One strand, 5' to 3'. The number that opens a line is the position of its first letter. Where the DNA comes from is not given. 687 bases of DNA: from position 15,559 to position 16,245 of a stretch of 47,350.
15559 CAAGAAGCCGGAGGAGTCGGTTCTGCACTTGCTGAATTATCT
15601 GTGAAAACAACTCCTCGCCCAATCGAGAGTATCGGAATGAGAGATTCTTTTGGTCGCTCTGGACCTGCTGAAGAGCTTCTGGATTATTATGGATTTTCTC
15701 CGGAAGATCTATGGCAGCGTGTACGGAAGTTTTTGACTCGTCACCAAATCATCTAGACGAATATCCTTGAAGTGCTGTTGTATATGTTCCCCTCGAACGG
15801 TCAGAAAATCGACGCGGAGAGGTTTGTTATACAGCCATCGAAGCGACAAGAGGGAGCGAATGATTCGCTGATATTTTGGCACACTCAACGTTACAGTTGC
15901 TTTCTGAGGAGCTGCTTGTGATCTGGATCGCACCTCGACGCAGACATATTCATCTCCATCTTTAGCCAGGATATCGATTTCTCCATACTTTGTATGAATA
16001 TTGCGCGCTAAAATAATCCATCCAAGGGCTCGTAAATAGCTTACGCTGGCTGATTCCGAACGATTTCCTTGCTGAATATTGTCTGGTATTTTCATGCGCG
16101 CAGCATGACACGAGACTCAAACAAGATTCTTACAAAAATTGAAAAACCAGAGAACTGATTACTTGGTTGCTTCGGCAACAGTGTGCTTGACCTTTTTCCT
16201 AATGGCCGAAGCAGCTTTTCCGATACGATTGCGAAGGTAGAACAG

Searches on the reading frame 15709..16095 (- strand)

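Call 52: search_protein_families(library=pfam, proteins=[window:15709-16095:-])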
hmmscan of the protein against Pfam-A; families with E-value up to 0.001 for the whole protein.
window:15709-16095:- (128 aa): 1 family
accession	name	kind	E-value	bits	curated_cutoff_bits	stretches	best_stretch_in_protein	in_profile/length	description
PF02021.23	UPF0102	-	3.6e-14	53.3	23.6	1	14-99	2-79/80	Uncharacterised protein family UPF0102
